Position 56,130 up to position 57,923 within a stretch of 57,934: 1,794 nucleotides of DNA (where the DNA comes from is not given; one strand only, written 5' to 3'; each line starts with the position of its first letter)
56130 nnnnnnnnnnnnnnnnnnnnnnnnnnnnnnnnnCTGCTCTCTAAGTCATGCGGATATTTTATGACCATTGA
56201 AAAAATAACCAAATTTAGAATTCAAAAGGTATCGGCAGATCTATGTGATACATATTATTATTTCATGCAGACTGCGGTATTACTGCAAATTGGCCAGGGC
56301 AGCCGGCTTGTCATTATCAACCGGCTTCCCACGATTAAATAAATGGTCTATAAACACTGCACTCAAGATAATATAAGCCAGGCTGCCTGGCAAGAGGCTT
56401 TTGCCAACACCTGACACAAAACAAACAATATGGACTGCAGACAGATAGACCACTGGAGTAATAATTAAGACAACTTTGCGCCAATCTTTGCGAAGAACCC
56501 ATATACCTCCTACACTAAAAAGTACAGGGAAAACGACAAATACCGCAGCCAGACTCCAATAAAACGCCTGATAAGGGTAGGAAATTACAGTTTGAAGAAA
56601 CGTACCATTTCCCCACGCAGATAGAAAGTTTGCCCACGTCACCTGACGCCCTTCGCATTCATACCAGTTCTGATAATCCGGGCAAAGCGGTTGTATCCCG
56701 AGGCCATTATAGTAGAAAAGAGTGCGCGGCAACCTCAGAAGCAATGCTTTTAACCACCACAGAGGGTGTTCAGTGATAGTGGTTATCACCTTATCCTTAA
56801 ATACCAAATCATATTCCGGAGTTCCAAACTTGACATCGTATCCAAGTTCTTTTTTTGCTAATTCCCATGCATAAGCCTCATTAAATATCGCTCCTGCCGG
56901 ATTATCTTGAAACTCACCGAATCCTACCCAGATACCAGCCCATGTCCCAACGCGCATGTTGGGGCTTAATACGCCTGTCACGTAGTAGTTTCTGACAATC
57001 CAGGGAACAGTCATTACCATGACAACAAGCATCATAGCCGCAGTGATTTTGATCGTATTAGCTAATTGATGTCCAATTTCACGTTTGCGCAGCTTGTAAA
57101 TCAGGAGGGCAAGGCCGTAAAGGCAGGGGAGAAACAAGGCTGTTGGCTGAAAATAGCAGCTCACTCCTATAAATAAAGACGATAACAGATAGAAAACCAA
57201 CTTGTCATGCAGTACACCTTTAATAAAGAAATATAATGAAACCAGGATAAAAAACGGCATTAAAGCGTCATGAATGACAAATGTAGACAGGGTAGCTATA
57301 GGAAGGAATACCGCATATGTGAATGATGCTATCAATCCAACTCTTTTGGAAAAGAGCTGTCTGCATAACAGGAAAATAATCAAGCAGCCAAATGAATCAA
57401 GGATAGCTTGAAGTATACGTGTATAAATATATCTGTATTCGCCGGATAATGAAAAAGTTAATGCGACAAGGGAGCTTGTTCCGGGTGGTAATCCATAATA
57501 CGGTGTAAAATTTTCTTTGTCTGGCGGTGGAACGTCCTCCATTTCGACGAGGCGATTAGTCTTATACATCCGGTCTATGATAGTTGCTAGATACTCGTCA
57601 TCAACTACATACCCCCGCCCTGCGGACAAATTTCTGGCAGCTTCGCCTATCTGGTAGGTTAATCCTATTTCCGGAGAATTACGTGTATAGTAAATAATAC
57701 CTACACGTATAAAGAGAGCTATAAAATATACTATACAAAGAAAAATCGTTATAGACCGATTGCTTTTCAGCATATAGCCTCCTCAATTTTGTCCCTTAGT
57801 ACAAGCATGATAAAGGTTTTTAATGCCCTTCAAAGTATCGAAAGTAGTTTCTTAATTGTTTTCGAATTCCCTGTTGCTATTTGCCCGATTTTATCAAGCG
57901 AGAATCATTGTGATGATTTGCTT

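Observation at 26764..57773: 31-kb island combining OSTs, flippases, three glycosyltransferase classes, heavy sugar tailoring and a giant sequon-rich secreted protein: candidate complete protein N-glycosylation / envelope glycan system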

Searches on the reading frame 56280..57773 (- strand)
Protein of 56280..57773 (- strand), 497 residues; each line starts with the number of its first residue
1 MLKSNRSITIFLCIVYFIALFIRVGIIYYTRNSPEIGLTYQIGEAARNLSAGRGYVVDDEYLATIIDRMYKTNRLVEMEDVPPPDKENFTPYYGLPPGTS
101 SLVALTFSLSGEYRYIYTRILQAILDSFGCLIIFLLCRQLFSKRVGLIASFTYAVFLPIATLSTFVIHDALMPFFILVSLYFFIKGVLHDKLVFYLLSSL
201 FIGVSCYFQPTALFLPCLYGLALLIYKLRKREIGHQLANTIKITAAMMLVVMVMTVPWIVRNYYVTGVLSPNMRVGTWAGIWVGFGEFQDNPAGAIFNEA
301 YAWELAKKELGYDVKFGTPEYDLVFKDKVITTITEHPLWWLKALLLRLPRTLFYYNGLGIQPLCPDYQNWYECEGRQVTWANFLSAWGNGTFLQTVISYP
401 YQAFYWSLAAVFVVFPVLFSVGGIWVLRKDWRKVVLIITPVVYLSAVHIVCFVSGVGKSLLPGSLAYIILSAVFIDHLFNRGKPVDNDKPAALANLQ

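Call 5: search_protein_families(library=pfam, proteins=[window:56280-57773:-], max_evalue=0.01)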
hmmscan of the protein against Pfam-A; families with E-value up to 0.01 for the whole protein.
window:56280-57773:- (497 aa): 2 families
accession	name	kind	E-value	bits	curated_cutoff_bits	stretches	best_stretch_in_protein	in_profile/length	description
PF13231.12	PMT_2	-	1e-12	49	26.1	1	96-258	3-157/160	Dolichyl-phosphate-mannose-protein mannosyltransferase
PF02366.24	PMT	-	8.3e-05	22.7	22.7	1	107-261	74-233/245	Dolichyl-phosphate-mannose-protein mannosyltransferase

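Call 11: find_encoding_contigs(protein=window:56280-57773:-, flank=10000, max_places=4)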
Protein window:56280-57773:- (497 aa): 1 contig read that carries it; 1 place shown.
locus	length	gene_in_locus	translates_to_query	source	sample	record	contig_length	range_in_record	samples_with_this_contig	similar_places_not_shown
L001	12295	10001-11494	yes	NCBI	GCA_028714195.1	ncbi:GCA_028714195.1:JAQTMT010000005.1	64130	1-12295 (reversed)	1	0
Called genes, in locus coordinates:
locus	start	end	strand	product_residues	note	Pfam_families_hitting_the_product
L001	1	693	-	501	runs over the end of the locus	PF13231:PMT_2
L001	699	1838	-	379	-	PF01041:DegT_DnrJ_EryC1, PF00155:Aminotran_1_2 (weak), PF00266:Aminotran_5 (weak)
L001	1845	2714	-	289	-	PF13489:Methyltransf_23, PF13847:Methyltransf_31, PF08241:Methyltransf_11, PF08242:Methyltransf_12, PF13649:Methyltransf_25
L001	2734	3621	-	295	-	PF08241:Methyltransf_11, PF13649:Methyltransf_25, PF13847:Methyltransf_31 (weak)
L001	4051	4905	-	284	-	PF01209:Ubie_methyltran, PF13489:Methyltransf_23, PF02353:CMAS, PF05175:MTS, PF13847:Methyltransf_31, PF08241:Methyltransf_11, PF08242:Methyltransf_12, PF13649:Methyltransf_25, +6 more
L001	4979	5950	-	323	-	PF13641:Glyco_tranf_2_3 (weak), PF00535:Glycos_transf_2, PF10111:Glyco_tranf_2_2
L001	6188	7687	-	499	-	PF13231:PMT_2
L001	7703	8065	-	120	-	PF00892:EamA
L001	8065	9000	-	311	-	PF00535:Glycos_transf_2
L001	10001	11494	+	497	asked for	PF13231:PMT_2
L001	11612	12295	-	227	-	PF01370:Epimerase, PF16363:GDP_Man_Dehyd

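Call 15: search_protein_families(library=ncbifam, proteins=[window:56280-57773:-], max_evalue=0.001)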
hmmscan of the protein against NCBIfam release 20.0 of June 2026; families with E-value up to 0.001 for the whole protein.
window:56280-57773:- (497 aa): 0 families

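Call 38: find_homologous_proteins(query=L001:1-693:-, max_evalue=1e-30)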
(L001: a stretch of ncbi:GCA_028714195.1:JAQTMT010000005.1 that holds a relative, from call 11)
Query L001:1-693:-: 429 candidates shared short words with the query, none scored E <= 1e-30.

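Call 67: search_protein_families(library=ncbifam, proteins=[L001:8065-9000:-, L001:7703-8065:-, L001:6188-7687:-, L001:4979-5950:-, L001:4051-4905:-, L001:2734-3621:-, L001:1845-2714:-, L001:699-1838:-], max_evalue=0.00001)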
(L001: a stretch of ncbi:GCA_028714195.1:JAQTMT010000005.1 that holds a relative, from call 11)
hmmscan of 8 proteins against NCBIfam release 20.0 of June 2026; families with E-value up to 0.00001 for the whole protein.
L001:8065-9000:- (311 aa): 5 families
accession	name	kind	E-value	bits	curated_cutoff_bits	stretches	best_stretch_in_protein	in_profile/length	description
NF047588.1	GlcsyltransPgfSStrep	equivalog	1.4e-49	169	500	1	1-301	1-303/308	glycosyltransferase PgfS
NF007986.1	PRK10714.1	equivalog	2.6e-32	112.1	529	1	2-303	7-311/316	undecaprenyl-phosphate 4-deoxy-4-formamido-L-arabinose transferase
NF007482.0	PRK10073.1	equivalog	1.2e-11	44.2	423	1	2-110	7-107/334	glycosyltransferase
TIGR03937.1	PgaC_IcaA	equivalog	3.3e-11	42.8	422.3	1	3-114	47-155/407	poly-beta-1,6-N-acetyl-D-glucosamine synthase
NF041875.1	EPS_EpsD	equivalog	9e-07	28.6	370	1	29-114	26-109/325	exopolysaccharide biosynthesis glycosyltransferase EpsD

L001:7703-8065:- (120 aa): 2 families
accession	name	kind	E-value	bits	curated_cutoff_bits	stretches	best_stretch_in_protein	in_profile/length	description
NF002816.2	PRK02971.1-2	equivalog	2.2e-13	50.7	99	1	6-116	3-115/120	4-amino-4-deoxy-L-arabinose-phosphoundecaprenol flippase subunit ArnF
NF011625.2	PRK15051.1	equivalog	2.8e-08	33.9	92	1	54-116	44-106/111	4-amino-4-deoxy-L-arabinose-phosphoundecaprenol flippase subunit ArnE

L001:6188-7687:- (499 aa): 0 families

L001:4979-5950:- (323 aa): 18 families
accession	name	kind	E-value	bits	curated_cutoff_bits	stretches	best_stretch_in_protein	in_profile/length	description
NF047588.1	GlcsyltransPgfSStrep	equivalog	1.1e-70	238.4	500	1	14-312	3-304/308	glycosyltransferase PgfS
NF007986.1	PRK10714.1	equivalog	3.2e-64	216.9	529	1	14-314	8-312/316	undecaprenyl-phosphate 4-deoxy-4-formamido-L-arabinose transferase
TIGR03937.1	PgaC_IcaA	equivalog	7.8e-17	61.3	422.3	1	11-105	44-135/407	poly-beta-1,6-N-acetyl-D-glucosamine synthase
NF047683.1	TeichurnBiosyTuaG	equivalog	1.9e-13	50.6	400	1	11-122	5-113/252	teichuronic acid biosynthesis protein TuaG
NF041875.1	EPS_EpsD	equivalog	3e-12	46.6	370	1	15-134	2-119/325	exopolysaccharide biosynthesis glycosyltransferase EpsD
NF007482.0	PRK10073.1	equivalog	4.1e-12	45.8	423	1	10-118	4-108/334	glycosyltransferase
TIGR03965.1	mycofact_glyco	equivalog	1.4e-11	44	280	1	10-120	72-179/467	mycofactocin biosynthesis glycosyltransferase MftF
TIGR04182.1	glyco_TIGR04182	equivalog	2e-11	43.8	325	1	15-302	3-289/293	S-layer glycoprotein N-glycosyltransferase AglJ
NF050050.1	ProtGlycPglI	equivalog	1e-10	41.5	500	1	14-129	4-117/306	GalNAc(5)-diNAcBac-PP-undecaprenol beta-1,3-glucosyltransferase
TIGR04283.1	glyco_like_mftF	equivalog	3.6e-10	39.8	182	1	15-132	2-108/221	TIGR04283 family arsenosugar biosynthesis glycosyltransferase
TIGR04242.1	nodulat_NodC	equivalog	6.8e-10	38.5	550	1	15-122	51-158/395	chitooligosaccharide synthase NodC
NF058614.1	PPMAGASynPpgS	equivalog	5.1e-09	35.9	370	1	16-130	4-112/226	polyprenyl-phospho-N-acetylgalactosaminyl synthase PpgS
NF010496.0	PRK13915.1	equivalog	5.6e-08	32.2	262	1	11-133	30-157/307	glucosyl-3-phosphoglycerate synthase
NF041391.1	DPhHxTase_Halo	equivalog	3.4e-07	29.5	375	1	21-129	4-102/213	dolichyl-phosphate hexose transferase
NF045692.1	OglycostaseCruG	equivalog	8.2e-07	28.3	600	1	14-127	43-160/386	2'-O-glycosyltransferase CruG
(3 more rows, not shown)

L001:4051-4905:- (284 aa): 48 families (the best 25 are shown)
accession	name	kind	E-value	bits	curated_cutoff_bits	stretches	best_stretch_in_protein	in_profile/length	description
NF043040.1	corrin_prot_MT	hypoth_equivalog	6.5e-20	71.5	180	1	59-177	36-149/216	corrinoid protein-associated methyltransferase CpaM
NF047649.1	MTase_UXPK_star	exception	3.4e-14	52.5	460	1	58-177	72-183/283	methyltransferase/UXPK-star double selenoprotein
NF045667.1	MTase_DVU1556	equivalog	4.5e-14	52.4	155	1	60-183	19-127/213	DVU_1556 family methyltransferase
NF041536.1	ArsM_DUF2284_UU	exception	5.5e-14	51.4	575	1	58-179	71-184/459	arsenite methyltransferase/DUF2284 domain selenoprotein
NF041820.1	daptide_MTase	equivalog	5.9e-14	52.1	175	1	53-184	25-151/243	daptide-type RiPP biosynthesis methyltransferase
NF041537.1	ArsM_AhpD_UU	exception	1.6e-13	50.2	510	1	57-177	70-182/345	arsenite methyltransferase/AhpD domain selenoprotein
TIGR01983.1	UbiG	equivalog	2.9e-13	49.6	102.95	1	64-175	50-151/228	bifunctional 2-polyprenyl-6-hydroxyphenol methylase/3-demethylubiquinol 3-O-methyltransferase UbiG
TIGR01934.1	MenG_MenH_UbiE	subfamily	3.9e-13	49.2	158.35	1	63-185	39-151/223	ubiquinone/menaquinone biosynthesis methyltransferase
NF040539.1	AST_met_ArsM_2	exception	6.1e-13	49.2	240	1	64-230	57-215/262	putative arsinothricin biosynthesis methyltransferase ArsM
NF001244.0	PRK00216.1-5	equivalog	1.5e-12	47.3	216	1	62-187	47-165/236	bifunctional demethylmenaquinone methyltransferase/2-methoxy-6-polyprenyl-1,4-benzoquinol methylase UbiE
TIGR02021.1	BchM-ChlM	equivalog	1.6e-12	47.3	158.9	1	62-164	53-144/218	magnesium protoporphyrin IX methyltransferase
NF041943.1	GPPMT_Stmyces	equivalog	4.2e-11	43.2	400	1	57-176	71-180/272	geranyl diphosphate 2-C-methyltransferase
NF001243.0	PRK00216.1-4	equivalog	2.4e-10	40.1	235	1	60-179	44-155/237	demethylmenaquinone methyltransferase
TIGR02752.1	MenG_heptapren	equivalog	4.2e-10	39.5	419.85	1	61-179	43-153/231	demethylmenaquinone methyltransferase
TIGR02072.1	BioC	equivalog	4.8e-10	39.6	184.95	1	65-227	36-178/244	malonyl-ACP O-methyltransferase BioC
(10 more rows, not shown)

L001:2734-3621:- (295 aa): 7 families
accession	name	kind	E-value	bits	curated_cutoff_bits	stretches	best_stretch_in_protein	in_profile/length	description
NF001240.0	PRK00216.1-1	equivalog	2.5e-07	30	378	1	131-176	121-166/251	bifunctional demethylmenaquinone methyltransferase/2-methoxy-6-polyprenyl-1,4-benzoquinol methylase UbiE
NF047649.1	MTase_UXPK_star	exception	3e-07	29.8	460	1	97-176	99-179/283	methyltransferase/UXPK-star double selenoprotein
NF045823.1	PthPhpthDimycoMt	equivalog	8e-07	28.5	300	1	130-176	118-164/256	phthiotriol/phenolphthiotriol dimycocerosates methyltransferase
TIGR01934.1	MenG_MenH_UbiE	subfamily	1.9e-06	27.3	158.35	1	130-177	93-140/223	ubiquinone/menaquinone biosynthesis methyltransferase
NF045825.1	FAmtase_mtf2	equivalog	3.4e-06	26.5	400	1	130-176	110-156/248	fatty-acid O-methyltransferase Mtf2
NF008823.0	PRK11873.1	subfamily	6.1e-06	25.9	263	1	114-176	116-179/272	arsenite methyltransferase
NF041536.1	ArsM_DUF2284_UU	exception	6.4e-06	24.8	575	1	113-177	114-179/459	arsenite methyltransferase/DUF2284 domain selenoprotein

L001:1845-2714:- (289 aa): 8 families
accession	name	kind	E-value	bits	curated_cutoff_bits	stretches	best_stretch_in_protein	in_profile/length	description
TIGR02072.1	BioC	equivalog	1.2e-13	51.4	184.95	1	66-218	20-176/244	malonyl-ACP O-methyltransferase BioC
NF045667.1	MTase_DVU1556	equivalog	1e-10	41.5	155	1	78-217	20-164/213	DVU_1556 family methyltransferase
NF008300.0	PRK11088.1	equivalog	1.7e-09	37.5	303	1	74-183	78-187/272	23S rRNA (guanine(745)-N(1))-methyltransferase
TIGR01934.1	MenG_MenH_UbiE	subfamily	1.7e-08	34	158.35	1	80-192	39-156/223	ubiquinone/menaquinone biosynthesis methyltransferase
NF002463.0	PRK01683.1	equivalog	4.5e-08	33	297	1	81-181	32-132/258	trans-aconitate 2-methyltransferase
TIGR01983.1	UbiG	equivalog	6.3e-07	28.9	102.95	1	81-196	50-171/228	bifunctional 2-polyprenyl-6-hydroxyphenol methylase/3-demethylubiquinol 3-O-methyltransferase UbiG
NF001244.0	PRK00216.1-5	equivalog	2.3e-06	27.1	216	0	81-184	49-163/236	bifunctional demethylmenaquinone methyltransferase/2-methoxy-6-polyprenyl-1,4-benzoquinol methylase UbiE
NF001241.0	PRK00216.1-2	equivalog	5e-06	26.3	327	1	108-196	77-166/231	demethylmenaquinone methyltransferase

L001:699-1838:- (379 aa): 18 families
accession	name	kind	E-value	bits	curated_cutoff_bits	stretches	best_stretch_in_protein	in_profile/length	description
TIGR02379.1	ECA_wecE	subfamily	5.2e-187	621.2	434.85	1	2-375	1-375/376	dTDP-4-amino-4,6-dideoxy-D-glucose transaminase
NF008687.0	PRK11706.1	equivalog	9.2e-184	610.4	375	1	3-375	2-374/375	dTDP-4-amino-4,6-dideoxygalactose transaminase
TIGR03588.1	PseC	equivalog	2.6e-61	207.6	423.5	1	3-374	2-379/380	UDP-4-amino-4,6-dideoxy-N-acetyl-beta-L-altrosamine transaminase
NF008658.2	PRK11658.1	equivalog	1.1e-57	195.4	631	1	2-373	4-375/379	UDP-4-amino-4-deoxy-L-arabinose aminotransferase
TIGR04181.1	NHT_00031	hypoth_equivalog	3.3e-54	184.1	420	1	3-328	1-333/359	LegC family aminotransferase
TIGR04427.1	PLP_DesI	equivalog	6.4e-41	140.7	650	1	18-367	38-375/390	dTDP-4-dehydro-6-deoxyglucose aminotransferase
NF011936.0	PRK15407.1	equivalog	1e-39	136.5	423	1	41-375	74-436/440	lipopolysaccharide biosynthesis protein RfbH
NF006569.0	PRK09082.1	subfamily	3.7e-09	36.2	420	1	51-153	95-202/386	methionine aminotransferase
NF041364.1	GntC_guanitoxin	equivalog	4.8e-09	35.6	415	1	50-154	63-174/356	guanitoxin biosynthesis PLP-dependent (S)-gamma-hydroxy-L-arginine cyclodehydratase GntC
NF005816.0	PRK07682.1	equivalog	5e-09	35.3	620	1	50-154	93-203/390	aminotransferase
NF004621.0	PRK05957.1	equivalog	1.5e-08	33.8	498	1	49-153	90-199/389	pyridoxal phosphate-dependent aminotransferase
NF005817.0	PRK07683.1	equivalog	2e-08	33.4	575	1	49-153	91-200/387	aminotransferase A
NF006488.0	PRK08912.1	equivalog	3e-08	33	498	1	50-151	90-196/387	aminotransferase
NF004770.0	PRK06108.1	subfamily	9.1e-08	31.3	422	1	43-154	92-210/396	pyridoxal phosphate-dependent aminotransferase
NF005855.0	PRK07777.1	equivalog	2.2e-07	30.5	553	1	50-154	92-203/391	pyridoxal phosphate-dependent aminotransferase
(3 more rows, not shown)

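Call 68: find_related_loci(query=L001:699-1838:-, collection=metagenome_contigs, flank=10000)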
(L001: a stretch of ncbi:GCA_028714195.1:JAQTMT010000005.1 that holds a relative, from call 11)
Query L001:699-1838:- (379 aa) in metagenome_contigs; peptide patterns used: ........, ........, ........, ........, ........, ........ (x = any residue, [..] = any of these).
600 stretches matched a pattern (row limit reached: there are more); 589 encode a relative of the query (tblastn E <= 1e-3); the best 80 are kept; 80 distinct loci.
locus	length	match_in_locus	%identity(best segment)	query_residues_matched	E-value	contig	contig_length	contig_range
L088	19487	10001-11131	92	3-379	0e+0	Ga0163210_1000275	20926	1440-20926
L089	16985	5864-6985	62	1-375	1e-167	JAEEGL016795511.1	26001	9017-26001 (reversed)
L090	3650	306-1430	63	1-375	5e-175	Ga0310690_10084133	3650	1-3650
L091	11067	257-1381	63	1-375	2e-167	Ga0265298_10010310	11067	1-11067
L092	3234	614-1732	63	3-375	8e-176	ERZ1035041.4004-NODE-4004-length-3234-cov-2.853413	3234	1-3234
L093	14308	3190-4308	64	3-375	6e-167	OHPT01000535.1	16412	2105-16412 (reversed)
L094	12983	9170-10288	64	3-375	8e-167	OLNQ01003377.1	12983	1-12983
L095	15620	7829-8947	63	3-375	8e-167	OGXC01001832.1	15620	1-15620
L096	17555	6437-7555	64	3-375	6e-167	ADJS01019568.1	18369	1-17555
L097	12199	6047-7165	64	3-375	7e-167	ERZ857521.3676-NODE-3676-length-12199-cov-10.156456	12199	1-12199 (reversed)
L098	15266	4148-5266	63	3-375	1e-166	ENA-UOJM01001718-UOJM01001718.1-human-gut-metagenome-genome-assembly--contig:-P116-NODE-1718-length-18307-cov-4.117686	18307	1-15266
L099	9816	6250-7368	63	3-375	1e-166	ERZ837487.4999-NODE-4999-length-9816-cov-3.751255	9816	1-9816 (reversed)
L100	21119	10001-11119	63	3-375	2e-166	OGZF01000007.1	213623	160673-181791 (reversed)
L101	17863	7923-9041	63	3-375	2e-166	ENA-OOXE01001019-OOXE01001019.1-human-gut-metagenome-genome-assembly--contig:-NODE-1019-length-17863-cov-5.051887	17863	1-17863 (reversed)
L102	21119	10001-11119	63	3-375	3e-166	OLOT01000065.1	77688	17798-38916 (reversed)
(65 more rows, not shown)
